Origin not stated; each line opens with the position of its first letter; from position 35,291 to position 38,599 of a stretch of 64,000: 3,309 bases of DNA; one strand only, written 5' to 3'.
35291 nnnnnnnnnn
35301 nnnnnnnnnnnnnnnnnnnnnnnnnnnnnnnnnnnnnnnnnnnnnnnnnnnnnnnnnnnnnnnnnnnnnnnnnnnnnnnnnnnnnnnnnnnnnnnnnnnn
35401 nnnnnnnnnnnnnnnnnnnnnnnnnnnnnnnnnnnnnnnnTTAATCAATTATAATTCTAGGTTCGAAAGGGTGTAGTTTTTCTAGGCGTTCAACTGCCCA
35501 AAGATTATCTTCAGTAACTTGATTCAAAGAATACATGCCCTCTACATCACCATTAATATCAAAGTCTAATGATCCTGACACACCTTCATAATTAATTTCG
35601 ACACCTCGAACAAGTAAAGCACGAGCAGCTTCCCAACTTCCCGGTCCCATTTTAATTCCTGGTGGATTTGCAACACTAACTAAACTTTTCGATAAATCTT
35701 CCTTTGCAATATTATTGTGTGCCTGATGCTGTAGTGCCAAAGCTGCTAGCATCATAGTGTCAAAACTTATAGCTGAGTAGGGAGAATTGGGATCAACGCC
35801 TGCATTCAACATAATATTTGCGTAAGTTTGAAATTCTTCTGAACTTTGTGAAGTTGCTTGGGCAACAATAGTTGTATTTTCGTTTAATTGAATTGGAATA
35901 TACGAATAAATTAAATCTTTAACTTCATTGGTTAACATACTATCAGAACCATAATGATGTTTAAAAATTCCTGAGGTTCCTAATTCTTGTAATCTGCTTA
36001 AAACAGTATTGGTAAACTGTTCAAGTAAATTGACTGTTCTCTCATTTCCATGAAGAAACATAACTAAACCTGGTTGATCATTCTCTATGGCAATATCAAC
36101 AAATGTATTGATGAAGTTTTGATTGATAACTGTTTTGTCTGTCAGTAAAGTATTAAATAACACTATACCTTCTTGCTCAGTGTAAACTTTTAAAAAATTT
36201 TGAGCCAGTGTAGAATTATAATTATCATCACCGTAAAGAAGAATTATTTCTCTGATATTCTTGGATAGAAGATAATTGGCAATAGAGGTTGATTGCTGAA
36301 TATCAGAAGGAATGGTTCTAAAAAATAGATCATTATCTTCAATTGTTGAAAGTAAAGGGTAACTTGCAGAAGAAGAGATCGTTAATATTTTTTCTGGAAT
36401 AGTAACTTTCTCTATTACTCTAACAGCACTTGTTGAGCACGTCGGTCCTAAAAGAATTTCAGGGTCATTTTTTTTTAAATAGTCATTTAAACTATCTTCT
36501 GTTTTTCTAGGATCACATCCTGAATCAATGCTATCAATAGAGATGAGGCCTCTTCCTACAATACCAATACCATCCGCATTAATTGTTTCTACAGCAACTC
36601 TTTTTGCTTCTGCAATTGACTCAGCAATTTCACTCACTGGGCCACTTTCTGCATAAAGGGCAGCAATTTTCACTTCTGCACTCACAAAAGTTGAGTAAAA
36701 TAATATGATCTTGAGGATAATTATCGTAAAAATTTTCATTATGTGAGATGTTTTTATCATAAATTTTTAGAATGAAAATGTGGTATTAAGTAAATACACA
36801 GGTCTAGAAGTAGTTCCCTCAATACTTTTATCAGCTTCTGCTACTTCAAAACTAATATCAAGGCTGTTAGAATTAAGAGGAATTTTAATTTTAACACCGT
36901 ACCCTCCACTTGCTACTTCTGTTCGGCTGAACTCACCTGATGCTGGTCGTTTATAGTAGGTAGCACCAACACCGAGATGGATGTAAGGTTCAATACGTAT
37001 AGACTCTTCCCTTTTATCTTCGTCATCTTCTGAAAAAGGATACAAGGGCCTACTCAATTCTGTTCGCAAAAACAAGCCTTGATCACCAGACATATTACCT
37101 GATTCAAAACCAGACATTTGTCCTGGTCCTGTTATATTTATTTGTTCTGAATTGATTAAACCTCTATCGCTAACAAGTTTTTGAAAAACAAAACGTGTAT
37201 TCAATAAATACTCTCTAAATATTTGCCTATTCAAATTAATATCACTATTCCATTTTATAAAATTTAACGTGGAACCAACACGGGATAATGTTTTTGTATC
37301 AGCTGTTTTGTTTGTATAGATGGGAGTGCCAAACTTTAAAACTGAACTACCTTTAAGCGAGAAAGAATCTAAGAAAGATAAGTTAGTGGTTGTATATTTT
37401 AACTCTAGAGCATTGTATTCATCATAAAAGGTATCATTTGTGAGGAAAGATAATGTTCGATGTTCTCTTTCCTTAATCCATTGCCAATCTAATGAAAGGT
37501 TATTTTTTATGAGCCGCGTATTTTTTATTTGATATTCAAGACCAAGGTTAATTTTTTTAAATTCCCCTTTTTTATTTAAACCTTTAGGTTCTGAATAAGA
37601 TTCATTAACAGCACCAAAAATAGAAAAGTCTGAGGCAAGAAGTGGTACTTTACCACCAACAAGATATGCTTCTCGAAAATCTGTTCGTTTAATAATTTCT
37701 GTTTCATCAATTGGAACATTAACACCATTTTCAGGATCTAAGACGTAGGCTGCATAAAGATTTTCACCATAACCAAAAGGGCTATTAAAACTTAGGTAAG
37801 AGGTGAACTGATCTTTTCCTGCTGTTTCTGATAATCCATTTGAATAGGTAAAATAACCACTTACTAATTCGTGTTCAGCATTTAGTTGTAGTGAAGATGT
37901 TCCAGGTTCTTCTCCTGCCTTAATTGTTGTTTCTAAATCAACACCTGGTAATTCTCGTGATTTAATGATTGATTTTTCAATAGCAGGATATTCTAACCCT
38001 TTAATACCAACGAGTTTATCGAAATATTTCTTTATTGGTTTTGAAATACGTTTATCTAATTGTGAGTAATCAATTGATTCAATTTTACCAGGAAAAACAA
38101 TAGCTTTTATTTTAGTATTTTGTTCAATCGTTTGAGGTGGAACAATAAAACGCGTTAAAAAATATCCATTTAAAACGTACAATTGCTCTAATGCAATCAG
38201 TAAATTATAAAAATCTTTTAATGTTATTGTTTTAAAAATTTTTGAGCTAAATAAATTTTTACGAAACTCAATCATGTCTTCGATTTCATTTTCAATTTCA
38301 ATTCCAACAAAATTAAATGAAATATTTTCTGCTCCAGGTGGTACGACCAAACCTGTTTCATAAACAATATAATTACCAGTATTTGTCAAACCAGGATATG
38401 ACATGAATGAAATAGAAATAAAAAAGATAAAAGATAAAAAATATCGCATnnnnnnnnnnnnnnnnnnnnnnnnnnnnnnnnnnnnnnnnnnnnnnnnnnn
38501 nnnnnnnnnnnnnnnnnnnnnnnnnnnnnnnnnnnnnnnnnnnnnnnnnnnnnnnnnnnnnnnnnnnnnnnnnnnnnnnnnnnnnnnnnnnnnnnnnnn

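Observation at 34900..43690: Tightly coupled four-gene operon: tpsA - tpsB - orphan type-I binding protein - secreted histidine phosphatase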

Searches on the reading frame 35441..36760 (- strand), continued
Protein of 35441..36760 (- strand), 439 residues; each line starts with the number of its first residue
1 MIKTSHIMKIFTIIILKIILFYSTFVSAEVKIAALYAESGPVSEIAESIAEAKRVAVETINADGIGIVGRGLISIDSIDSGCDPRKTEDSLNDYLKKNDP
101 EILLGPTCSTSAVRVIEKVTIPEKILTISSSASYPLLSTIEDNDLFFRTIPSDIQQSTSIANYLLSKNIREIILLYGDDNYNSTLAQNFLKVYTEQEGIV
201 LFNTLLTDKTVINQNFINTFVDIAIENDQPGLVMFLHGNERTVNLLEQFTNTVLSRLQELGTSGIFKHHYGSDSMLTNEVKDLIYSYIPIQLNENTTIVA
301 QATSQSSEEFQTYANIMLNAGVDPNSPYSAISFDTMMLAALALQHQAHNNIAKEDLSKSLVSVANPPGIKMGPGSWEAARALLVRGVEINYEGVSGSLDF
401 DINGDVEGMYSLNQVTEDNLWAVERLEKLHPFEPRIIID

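Call 51: predict_structure(alignment_id=A2)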
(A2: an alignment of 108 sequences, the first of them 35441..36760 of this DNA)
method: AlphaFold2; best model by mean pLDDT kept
length: 439 residues; sequences in the alignment: 108
mean_pLDDT: 93.6   pTM: 0.89
mean pLDDT of the five models: 93.6, 93.0, 92.5, 92.5, 92.4
residues with pLDDT >= 90: 382; 70-90: 43; 50-70: 12; < 50: 2
segments of 3 or more residues with pLDDT < 50: none
pLDDT, mean of each block of 10 residues (from residue 1): 66 81 75 97 94 98 97 98 98 98 97 98 98 94 97 94 96 95 94 97 93 91 95 95 94 95 94 94 95 95 93 98 95 98 97 93 97 98 98 95 95 96 87 73
secondary structure, 60 per line:
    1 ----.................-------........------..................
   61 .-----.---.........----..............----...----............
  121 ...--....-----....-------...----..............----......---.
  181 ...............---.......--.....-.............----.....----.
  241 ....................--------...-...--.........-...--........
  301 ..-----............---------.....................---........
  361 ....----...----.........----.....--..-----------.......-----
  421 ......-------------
elements in order: H5-21 E29-36 H43-61 E71-79 H84-97 E102-104 H109-123 E126-129 H135-138 E146-148 H153-166 E171-176 H180-195 E199-205 H208-212 H214-226 E231-235 H240-260 E269-271 H278-286 E296-302 H308-319 H329-349 H353-364 E369-371 H376-384 E389-393 E409-415 E421-426

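Call 53: fold_search(model_id=the predicted structure, library=pdb)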
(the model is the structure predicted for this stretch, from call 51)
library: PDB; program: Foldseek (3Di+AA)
matches with E <= 10: 1892; with E <= 0.001: 1014
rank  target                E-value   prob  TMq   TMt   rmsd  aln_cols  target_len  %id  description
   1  4gnr                  4.9e-20  1.00  0.63  0.77   4.6       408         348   17  1.0 Angstrom resolution crystal structure of the branched-chain amino acid transporter substrate binding protein LivJ fr (released 2012-09-05)
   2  1z15                  6.5e-20  1.00  0.61  0.75   4.6       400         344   18  Crystal structure analysis of periplasmic Leu/Ile/Val-binding protein in superopen form (released 2005-10-04)
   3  2lbp                  3.6e-19  1.00  0.64  0.79   4.6       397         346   19  STRUCTURE OF THE L-LEUCINE-BINDING PROTEIN REFINED AT 2.4 ANGSTROMS RESOLUTION AND COMPARISON WITH THE LEU(SLASH)ILE(SLA (released 1989-07-12)
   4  4mr7_A                4.1e-19  1.00  0.66  0.70   4.2       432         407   14  Crystal structure of the extracellular domain of human GABA(B) receptor bound to the antagonist CGP54626 (released 2013-12-11)
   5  3td9                  5.4e-19  1.00  0.62  0.75   5.1       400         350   14  Crystal structure of a Leucine binding protein LivK (TM1135) from Thermotoga maritima MSB8 at 1.90 A resolution (released 2011-09-07)
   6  1ewk_B                7.2e-19  1.00  0.60  0.59   6.8       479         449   16  CRYSTAL STRUCTURE OF METABOTROPIC GLUTAMATE RECEPTOR SUBTYPE 1 COMPLEXED WITH GLUTAMATE (released 2000-12-18)
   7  1usg                  9.6e-19  1.00  0.57  0.70   5.3       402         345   18  L-leucine-binding protein, apo form (released 2003-12-18)
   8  4mqe_A                1.2e-18  1.00  0.65  0.70   4.3       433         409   15  Crystal structure of the extracellular domain of human GABA(B) receptor in the apo form (released 2013-12-11)
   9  3hut                  2.1e-18  1.00  0.63  0.78   4.3       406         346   16  Crystal structure of a putative branched-chain amino acid ABC transporter from Rhodospirillum rubrum (released 2009-06-30)
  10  4mqf_A                2.4e-18  1.00  0.62  0.67   6.8       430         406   15  Crystal structure of the extracellular domain of human GABA(B) receptor bound to the antagonist 2-hydroxysaclofen (released 2013-12-11)
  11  4n0q_B                6.7e-18  1.00  0.61  0.75   5.2       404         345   15  Crystal Structure of an ABC transporter, substrate-binding protein from Brucella melitensis 16M in complex with L-Leuc (released 2013-11-06)
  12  6n4y_B                6.7e-18  1.00  0.61  0.53   7.0       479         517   16  Metabotropic Glutamate Receptor 5 Extracellular Domain with Nb43 (released 2019-01-23)
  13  1ewk_A                7.1e-18  1.00  0.56  0.55   7.1       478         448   16  CRYSTAL STRUCTURE OF METABOTROPIC GLUTAMATE RECEPTOR SUBTYPE 1 COMPLEXED WITH GLUTAMATE (released 2000-12-18)
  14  3ks9_A                8.0e-18  1.00  0.61  0.60   6.9       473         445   16  Metabotropic glutamate receptor mGluR1 complexed with LY341495 antagonist (released 2009-12-08)
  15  4n03                  8.9e-18  1.00  0.54  0.60   6.7       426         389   15  Fatty acid ABC transporter substrate-binding protein from Thermomonospora curvata (released 2013-10-16)
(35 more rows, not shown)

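Call 58: list_cluster_members(proteins=[window:35441-36760:-, P0020, P0006, P0012, P0050, P0183, P0185, P0208, P0063, P0123])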
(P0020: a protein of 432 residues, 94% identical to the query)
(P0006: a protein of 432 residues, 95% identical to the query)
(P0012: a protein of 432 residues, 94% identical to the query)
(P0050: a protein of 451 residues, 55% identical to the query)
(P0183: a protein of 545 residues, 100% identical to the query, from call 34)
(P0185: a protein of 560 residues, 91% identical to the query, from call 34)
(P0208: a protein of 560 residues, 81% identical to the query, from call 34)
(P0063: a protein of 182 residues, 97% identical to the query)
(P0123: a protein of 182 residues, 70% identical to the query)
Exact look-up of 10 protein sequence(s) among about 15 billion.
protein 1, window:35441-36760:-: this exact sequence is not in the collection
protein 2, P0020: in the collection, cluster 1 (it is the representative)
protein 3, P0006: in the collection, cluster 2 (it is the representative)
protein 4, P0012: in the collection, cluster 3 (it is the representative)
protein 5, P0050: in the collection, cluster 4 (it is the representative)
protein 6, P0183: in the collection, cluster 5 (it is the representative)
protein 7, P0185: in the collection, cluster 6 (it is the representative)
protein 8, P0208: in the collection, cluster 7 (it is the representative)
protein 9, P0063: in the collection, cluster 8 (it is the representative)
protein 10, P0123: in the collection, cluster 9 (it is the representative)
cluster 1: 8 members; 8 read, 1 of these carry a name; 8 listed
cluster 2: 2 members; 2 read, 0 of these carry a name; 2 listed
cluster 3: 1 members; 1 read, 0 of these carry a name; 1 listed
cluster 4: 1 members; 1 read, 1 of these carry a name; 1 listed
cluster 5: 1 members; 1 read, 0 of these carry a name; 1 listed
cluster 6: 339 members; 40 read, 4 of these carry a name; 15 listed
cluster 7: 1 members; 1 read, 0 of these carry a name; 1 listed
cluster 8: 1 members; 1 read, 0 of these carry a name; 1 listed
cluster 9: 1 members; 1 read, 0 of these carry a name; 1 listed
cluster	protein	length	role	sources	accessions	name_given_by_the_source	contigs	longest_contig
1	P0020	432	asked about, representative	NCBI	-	-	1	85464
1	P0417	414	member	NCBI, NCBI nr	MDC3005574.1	ABC transporter substrate-binding protein [Pelagibacteraceae bacterium]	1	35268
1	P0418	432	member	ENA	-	-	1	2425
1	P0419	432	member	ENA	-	-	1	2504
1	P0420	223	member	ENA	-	-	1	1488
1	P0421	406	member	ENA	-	-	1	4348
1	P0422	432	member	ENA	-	-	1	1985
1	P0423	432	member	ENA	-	-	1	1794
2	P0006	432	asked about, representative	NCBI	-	-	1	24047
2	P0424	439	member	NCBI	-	-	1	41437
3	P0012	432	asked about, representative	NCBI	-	-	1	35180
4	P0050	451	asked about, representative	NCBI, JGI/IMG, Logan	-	branched-chain amino acid transport system substrate-binding protein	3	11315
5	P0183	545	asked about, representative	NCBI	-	-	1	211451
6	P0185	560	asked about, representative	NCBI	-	-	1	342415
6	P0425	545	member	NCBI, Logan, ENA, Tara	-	strand:- start:350 stop:1987 length:1638 start_codon:yes stop_codon:yes gene_type:complete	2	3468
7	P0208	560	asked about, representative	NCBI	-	-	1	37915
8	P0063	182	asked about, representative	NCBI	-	-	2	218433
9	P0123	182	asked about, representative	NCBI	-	-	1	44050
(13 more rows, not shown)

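Call 66: search_protein_families(library=padloc, proteins=[window:35441-36760:-], max_evalue=0.001)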
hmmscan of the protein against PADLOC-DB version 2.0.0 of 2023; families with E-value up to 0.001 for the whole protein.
window:35441-36760:- (439 aa): 0 families

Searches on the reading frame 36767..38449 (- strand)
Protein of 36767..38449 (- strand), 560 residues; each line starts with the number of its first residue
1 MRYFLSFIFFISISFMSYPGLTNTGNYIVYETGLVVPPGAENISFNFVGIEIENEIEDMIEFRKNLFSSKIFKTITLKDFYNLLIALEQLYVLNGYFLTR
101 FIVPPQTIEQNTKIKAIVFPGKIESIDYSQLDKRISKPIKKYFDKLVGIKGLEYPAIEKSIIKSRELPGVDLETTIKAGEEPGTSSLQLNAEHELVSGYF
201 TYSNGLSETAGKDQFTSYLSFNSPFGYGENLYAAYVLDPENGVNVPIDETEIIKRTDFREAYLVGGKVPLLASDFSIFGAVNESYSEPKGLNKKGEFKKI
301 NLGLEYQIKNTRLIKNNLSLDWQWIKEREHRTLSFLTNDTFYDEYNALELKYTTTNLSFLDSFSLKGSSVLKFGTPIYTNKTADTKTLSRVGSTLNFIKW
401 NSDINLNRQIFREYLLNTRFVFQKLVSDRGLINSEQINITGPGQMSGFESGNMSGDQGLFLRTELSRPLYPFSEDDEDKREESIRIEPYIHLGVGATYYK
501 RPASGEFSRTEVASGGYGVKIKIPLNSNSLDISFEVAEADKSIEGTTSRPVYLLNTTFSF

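Call 3: search_protein_families(library=pfam, proteins=[window:36767-38449:-], max_evalue=0.01)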
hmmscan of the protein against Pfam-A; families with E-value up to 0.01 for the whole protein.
window:36767-38449:- (560 aa): 2 families
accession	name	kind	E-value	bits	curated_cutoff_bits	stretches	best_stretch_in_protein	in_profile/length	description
PF03865.19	ShlB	-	6.5e-17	62.4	22.7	1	183-520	1-310/311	Haemolysin secretion/activation protein ShlB/FhaC/HecB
PF08479.16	POTRA_2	-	3.6e-05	24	24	1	72-111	28-67/76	POTRA domain, ShlB-type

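Call 4: search_protein_families(library=ncbifam, proteins=[window:36767-38449:-], max_evalue=0.01)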
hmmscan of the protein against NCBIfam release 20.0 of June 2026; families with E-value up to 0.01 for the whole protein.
window:36767-38449:- (560 aa): 0 families

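Call 34: find_homologous_proteins(query=window:36767-38449:-, max_evalue=0.00001)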
Query window:36767-38449:- (560 aa): 79 proteins with E <= 0.00001 among 8000 candidates.
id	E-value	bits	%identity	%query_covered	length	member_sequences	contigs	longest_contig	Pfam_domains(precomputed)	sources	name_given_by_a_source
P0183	0.0e+0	1209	100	97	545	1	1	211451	PF03865.20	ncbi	-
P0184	0.0e+0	1159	95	97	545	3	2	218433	PF08479.17,PF03865.20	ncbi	-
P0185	0.0e+0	1145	91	100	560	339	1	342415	PF08479.17,PF03865.20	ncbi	-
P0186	0.0e+0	1141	92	100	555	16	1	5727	PF03865.20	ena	-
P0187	0.0e+0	1106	91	97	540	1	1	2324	PF08479.17,PF03865.20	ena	-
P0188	0.0e+0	1102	91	97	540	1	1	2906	PF08479.17,PF03865.20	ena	-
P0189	0.0e+0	1074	87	97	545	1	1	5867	PF03865.20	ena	-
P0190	0.0e+0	1058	82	100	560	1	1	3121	PF03865.20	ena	-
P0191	0.0e+0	1058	84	98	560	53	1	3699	PF03865.20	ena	-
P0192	0.0e+0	1057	83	100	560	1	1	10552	PF03865.20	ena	-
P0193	0.0e+0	1057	82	100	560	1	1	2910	PF03865.20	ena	-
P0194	0.0e+0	1057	82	100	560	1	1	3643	PF03865.20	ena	-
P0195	0.0e+0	1056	82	100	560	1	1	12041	PF03865.20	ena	-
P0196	0.0e+0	1056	82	100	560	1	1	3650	PF03865.20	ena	-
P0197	0.0e+0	1055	82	100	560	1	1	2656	PF03865.20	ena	-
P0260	1.8e-6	45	23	83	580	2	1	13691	PF03865.20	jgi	jgi:hemolysin activation/secretion protein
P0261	3.8e-6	44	23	83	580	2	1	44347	PF03865.20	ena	-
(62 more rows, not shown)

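Call 35: find_encoding_contigs(protein=P0261, flank=10000, max_places=2)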
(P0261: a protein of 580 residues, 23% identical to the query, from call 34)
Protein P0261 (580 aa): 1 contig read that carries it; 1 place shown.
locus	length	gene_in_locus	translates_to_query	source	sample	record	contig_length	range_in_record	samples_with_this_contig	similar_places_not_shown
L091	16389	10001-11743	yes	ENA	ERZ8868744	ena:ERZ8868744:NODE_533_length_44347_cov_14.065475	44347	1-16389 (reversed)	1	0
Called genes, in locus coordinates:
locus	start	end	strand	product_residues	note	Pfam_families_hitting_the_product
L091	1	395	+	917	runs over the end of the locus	PF09937:DUF2169, PF23894:LD_SV2 (faint), PF00805:Pentapeptide, PF13599:Pentapeptide_4, PF00805:Pentapeptide, PF13576:Pentapeptide_3 (weak), PF13599:Pentapeptide_4, PF00805:Pentapeptide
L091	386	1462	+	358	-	-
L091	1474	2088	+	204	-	PF12059:DUF3540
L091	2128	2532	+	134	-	PF13665:Tox-PAAR-like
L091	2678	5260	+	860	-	PF05954:Phage_GPD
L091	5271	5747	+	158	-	-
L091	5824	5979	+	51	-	-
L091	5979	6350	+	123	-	-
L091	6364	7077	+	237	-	PF12158:DUF3592 (weak)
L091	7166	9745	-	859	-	PF13191:AAA_16 (weak), PF23569:NBD_SMAX1 (weak), PF00004:AAA, PF17871:AAA_lid_9, PF00004:AAA, PF07724:AAA_2, PF07728:AAA_5, PF10431:ClpB_D2-small, +4 more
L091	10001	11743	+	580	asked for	PF03865:ShlB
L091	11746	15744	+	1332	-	PF05860:TPS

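Call 36: find_encoding_contigs(protein=P0260, flank=10000, max_places=2)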
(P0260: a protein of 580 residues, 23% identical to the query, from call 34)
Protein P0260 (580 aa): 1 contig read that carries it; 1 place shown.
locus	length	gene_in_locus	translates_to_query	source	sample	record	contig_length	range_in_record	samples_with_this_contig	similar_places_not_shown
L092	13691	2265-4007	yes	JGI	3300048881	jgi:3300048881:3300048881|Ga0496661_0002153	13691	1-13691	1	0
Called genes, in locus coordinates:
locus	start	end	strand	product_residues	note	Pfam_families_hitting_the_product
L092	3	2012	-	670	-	?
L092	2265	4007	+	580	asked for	PF03865:ShlB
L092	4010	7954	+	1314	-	PF05860:TPS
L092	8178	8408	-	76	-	-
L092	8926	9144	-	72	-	PF02599:CsrA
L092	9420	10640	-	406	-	PF00696:AA_kinase, PF01842:ACT, PF22468:ACT_9 (weak), PF13840:ACT_7, PF22468:ACT_9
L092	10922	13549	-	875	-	PF01411:tRNA-synt_2c, PF07973:tRNA_SAD, PF02272:DHHA1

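Call 66: search_protein_families(library=padloc, proteins=[window:36767-38449:-], max_evalue=0.001)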
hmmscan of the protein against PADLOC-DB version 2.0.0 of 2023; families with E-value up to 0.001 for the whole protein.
window:36767-38449:- (560 aa): 0 families
